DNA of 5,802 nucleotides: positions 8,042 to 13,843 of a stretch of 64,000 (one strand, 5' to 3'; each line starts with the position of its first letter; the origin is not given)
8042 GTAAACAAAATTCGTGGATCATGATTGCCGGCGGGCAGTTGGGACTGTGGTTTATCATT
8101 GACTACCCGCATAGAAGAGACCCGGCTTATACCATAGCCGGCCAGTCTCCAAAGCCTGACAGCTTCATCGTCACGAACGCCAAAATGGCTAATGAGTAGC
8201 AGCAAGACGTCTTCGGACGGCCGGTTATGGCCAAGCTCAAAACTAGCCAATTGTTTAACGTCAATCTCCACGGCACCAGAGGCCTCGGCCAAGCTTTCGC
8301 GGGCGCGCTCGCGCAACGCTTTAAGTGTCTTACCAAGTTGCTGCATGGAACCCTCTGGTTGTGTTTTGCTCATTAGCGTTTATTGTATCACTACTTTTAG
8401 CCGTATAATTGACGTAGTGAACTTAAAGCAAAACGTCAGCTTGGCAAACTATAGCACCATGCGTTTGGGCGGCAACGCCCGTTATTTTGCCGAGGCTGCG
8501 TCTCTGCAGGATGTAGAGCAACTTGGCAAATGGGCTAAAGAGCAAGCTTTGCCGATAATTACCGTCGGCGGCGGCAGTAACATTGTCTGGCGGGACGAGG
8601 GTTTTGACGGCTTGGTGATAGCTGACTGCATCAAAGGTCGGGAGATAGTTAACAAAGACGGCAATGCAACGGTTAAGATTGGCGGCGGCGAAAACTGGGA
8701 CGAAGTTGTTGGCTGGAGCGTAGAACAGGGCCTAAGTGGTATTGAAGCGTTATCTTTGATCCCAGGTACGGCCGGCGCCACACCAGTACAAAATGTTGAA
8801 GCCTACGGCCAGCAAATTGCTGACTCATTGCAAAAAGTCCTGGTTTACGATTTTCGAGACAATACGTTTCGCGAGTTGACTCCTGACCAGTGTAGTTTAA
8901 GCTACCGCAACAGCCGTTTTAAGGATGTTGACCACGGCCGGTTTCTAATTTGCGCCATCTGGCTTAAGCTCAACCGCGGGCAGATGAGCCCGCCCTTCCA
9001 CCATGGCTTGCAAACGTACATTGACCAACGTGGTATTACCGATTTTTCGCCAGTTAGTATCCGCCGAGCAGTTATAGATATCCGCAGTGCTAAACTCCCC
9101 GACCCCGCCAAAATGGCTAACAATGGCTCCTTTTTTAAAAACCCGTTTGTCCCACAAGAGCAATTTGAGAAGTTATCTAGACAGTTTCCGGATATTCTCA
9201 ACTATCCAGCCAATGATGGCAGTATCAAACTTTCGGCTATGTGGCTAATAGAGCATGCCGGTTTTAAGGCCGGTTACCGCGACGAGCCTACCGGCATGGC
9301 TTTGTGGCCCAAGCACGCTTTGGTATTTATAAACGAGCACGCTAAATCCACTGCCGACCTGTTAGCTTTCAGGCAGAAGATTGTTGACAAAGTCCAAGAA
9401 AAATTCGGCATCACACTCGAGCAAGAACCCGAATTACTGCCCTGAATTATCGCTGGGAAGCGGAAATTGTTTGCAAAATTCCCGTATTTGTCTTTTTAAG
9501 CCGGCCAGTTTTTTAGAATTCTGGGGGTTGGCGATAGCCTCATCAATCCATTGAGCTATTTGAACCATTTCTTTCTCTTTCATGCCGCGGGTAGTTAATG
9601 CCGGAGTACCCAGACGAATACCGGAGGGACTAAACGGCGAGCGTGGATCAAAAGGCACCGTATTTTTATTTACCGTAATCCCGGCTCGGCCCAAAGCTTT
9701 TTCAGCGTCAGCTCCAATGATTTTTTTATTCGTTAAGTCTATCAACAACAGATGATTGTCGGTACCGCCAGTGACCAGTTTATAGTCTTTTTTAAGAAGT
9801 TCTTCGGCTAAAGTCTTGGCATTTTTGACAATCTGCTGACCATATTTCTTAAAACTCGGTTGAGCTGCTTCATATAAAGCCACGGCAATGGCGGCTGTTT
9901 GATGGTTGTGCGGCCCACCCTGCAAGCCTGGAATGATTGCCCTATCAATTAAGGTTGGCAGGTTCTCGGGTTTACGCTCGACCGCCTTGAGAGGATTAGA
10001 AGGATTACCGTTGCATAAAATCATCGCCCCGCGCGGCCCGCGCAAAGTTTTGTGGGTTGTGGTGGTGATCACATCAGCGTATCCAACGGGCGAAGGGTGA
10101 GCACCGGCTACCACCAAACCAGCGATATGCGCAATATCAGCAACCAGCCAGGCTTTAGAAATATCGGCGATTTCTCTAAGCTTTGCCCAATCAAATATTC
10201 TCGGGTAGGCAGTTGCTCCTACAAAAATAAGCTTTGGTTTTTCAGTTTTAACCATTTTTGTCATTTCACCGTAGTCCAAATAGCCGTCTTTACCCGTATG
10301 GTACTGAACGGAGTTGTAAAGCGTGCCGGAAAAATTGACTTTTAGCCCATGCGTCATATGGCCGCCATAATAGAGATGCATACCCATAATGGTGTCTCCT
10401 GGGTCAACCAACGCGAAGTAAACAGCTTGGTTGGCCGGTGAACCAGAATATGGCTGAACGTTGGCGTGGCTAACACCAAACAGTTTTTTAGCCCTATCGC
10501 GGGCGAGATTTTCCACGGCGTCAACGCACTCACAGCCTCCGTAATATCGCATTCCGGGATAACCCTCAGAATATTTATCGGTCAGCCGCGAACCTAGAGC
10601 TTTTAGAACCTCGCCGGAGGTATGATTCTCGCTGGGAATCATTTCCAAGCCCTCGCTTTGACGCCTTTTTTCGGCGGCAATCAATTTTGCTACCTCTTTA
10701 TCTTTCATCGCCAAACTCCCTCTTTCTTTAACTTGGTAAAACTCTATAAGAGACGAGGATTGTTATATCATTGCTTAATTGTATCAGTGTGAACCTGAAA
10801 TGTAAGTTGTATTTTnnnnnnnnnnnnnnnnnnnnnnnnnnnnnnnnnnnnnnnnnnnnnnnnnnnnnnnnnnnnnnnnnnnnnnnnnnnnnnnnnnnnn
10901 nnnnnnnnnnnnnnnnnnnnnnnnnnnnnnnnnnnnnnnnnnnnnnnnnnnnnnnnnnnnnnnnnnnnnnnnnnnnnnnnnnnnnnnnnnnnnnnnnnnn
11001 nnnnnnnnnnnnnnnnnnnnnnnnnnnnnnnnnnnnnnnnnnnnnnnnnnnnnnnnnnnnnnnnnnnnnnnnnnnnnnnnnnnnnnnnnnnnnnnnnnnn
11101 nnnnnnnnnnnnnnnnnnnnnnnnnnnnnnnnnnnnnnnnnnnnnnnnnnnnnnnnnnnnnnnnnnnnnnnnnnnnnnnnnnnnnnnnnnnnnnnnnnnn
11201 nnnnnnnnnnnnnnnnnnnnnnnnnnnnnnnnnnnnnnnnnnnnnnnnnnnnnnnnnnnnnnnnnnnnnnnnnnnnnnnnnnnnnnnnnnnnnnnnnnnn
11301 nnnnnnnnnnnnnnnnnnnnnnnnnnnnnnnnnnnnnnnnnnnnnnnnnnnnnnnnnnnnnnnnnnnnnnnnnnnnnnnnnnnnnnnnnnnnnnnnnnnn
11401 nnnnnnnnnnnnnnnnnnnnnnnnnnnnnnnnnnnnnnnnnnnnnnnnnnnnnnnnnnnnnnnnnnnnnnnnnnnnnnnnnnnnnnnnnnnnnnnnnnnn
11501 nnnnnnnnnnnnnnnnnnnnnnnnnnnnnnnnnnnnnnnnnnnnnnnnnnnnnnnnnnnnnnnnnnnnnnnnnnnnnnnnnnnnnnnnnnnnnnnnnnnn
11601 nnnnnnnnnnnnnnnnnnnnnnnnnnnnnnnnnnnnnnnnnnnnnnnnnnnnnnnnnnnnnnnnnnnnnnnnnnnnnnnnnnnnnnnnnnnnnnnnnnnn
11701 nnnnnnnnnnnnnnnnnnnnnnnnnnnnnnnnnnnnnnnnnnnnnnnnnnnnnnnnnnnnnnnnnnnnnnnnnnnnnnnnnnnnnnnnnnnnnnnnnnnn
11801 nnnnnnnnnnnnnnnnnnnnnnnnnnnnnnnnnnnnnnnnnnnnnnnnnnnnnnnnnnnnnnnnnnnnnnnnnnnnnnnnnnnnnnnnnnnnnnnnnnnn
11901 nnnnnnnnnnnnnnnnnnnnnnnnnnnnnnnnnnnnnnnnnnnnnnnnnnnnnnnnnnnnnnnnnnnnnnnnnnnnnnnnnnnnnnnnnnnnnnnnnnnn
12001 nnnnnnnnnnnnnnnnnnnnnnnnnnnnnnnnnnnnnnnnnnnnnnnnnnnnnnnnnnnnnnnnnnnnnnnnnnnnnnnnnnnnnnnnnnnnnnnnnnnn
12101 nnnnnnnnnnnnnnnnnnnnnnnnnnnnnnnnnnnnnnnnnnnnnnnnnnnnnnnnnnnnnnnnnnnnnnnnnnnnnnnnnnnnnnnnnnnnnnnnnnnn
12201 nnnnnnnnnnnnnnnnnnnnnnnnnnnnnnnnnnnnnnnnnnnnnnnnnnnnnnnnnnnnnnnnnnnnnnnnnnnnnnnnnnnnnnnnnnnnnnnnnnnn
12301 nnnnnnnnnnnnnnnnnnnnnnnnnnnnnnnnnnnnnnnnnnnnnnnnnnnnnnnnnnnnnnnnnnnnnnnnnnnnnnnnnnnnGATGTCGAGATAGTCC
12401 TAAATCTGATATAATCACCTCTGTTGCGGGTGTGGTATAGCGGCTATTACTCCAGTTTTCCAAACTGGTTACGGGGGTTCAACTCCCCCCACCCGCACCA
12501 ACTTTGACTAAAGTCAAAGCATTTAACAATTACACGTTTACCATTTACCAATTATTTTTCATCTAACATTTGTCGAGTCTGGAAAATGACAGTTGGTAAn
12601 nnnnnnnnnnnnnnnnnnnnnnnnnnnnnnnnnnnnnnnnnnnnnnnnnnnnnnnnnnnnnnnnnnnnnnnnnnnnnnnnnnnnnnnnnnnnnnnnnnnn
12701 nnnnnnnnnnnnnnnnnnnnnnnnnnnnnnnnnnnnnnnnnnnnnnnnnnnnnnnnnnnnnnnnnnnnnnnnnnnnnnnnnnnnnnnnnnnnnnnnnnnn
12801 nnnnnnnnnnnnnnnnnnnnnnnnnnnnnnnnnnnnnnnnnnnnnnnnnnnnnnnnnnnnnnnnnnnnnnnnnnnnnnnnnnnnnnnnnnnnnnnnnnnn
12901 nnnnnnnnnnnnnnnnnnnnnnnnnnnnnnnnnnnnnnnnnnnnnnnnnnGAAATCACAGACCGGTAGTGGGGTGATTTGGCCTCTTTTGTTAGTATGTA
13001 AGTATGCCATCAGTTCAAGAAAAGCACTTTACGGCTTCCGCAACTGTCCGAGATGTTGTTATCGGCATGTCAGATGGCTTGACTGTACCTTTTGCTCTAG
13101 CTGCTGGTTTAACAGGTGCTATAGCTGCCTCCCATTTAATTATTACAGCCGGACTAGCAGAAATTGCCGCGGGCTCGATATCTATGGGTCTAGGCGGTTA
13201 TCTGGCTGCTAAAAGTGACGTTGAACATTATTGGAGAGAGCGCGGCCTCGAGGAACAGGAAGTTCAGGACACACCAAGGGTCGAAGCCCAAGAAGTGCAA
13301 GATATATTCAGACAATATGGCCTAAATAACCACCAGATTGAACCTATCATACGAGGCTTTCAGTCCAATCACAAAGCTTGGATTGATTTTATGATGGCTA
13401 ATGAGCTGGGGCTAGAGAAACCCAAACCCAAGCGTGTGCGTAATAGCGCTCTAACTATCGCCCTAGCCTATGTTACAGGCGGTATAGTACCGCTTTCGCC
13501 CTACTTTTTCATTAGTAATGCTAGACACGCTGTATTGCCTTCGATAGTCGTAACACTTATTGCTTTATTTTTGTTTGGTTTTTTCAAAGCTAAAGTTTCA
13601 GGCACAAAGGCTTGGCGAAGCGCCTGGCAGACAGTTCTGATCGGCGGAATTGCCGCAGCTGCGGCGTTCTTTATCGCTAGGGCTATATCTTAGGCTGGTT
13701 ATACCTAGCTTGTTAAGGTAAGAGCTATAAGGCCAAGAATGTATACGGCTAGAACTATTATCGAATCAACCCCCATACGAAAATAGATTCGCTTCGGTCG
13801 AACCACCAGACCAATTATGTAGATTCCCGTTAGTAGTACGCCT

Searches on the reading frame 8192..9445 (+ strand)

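Call 28: search_protein_families(library=pfam, proteins=[window:8192-9445:+], max_evalue=0.00001)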
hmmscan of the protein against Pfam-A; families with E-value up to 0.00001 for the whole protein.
window:8192-9445:+ (417 aa): 2 families
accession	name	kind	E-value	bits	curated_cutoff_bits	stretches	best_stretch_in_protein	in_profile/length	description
PF02873.21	MurB_C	-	1.2e-21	77.2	27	1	290-415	2-98/99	UDP-N-acetylenolpyruvoylglucosamine reductase, C-terminal domain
PF01565.28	FAD_binding_4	-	7.7e-17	61.7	26.4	1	98-224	3-133/139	FAD binding domain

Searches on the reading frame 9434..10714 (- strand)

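Call 28: search_protein_families(library=pfam, proteins=[window:9434-10714:-], max_evalue=0.00001)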
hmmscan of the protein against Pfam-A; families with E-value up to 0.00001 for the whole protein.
window:9434-10714:- (426 aa): 2 families
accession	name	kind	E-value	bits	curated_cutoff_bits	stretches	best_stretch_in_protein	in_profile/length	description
PF00464.25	SHMT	-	2.6e-163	543.7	27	1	2-390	2-399/399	Serine hydroxymethyltransferase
PF00155.27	Aminotran_1_2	-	5.2e-07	29.6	19.7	1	72-378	48-354/361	Aminotransferase class I and II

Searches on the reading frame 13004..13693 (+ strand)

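Call 29: search_protein_families(library=pfam, proteins=[window:13004-13693:+], max_evalue=0.00001)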
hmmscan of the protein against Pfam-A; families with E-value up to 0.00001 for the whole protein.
window:13004-13693:+ (229 aa): 1 family
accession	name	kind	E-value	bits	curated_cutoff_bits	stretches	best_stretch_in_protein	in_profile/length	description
PF01988.24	VIT1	-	1.4e-70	237.8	28.1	1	15-225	1-213/214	VIT family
